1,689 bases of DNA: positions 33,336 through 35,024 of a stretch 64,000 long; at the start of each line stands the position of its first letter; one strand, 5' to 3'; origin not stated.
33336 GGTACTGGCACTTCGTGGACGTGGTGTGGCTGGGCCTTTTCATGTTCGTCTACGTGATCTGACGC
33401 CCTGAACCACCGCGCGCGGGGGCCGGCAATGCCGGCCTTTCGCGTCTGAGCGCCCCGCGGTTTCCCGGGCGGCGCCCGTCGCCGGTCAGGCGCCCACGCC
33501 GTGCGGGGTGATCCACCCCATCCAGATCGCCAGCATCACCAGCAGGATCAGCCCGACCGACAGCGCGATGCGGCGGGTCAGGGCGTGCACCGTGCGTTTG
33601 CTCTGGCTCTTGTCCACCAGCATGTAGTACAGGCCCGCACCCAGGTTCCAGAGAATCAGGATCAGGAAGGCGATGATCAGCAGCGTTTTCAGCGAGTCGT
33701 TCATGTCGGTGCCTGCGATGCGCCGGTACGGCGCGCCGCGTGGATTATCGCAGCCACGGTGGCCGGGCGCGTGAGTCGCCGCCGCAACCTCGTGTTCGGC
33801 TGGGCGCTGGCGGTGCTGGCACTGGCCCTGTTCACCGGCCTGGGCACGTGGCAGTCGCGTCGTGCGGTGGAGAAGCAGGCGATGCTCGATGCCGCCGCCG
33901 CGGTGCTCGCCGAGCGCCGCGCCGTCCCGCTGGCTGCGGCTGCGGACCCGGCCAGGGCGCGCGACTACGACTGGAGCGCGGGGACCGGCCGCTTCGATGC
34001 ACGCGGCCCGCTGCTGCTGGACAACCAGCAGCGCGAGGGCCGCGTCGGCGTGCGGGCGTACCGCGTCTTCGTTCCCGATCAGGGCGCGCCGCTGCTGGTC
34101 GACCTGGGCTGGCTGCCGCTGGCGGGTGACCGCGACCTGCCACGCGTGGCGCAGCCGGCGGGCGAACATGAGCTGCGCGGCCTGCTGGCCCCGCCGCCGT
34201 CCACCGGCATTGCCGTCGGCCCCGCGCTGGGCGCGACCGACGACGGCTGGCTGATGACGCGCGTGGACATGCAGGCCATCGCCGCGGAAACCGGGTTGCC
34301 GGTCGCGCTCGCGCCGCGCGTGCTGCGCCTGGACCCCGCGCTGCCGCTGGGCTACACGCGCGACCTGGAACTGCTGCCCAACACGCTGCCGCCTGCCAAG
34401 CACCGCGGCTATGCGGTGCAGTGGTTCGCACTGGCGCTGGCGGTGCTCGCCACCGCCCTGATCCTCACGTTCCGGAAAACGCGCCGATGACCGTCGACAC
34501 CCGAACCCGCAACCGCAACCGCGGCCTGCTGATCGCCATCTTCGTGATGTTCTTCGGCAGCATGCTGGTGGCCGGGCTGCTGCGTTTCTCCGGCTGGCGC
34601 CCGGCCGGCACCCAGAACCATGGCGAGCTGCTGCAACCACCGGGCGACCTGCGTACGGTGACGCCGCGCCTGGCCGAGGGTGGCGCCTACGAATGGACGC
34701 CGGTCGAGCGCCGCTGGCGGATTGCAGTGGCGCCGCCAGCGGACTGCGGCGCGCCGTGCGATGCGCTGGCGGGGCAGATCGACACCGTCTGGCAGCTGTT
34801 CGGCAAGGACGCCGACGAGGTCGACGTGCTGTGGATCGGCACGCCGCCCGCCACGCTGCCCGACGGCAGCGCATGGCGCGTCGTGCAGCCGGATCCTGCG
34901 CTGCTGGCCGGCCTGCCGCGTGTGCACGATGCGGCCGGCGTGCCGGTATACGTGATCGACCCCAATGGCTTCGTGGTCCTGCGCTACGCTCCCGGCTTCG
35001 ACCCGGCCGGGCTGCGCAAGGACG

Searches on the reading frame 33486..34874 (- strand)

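Call 80: search_protein_families(library=pfam, proteins=[window:33486-34874:-], max_evalue=0.00001)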
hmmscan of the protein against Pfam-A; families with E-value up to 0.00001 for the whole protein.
window:33486-34874:- (462 aa): 1 family
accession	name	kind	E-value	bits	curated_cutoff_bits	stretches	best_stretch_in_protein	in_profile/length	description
PF11137.13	DUF2909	-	7.7e-21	74.2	31.4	1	398-455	3-60/60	Protein of unknown function (DUF2909)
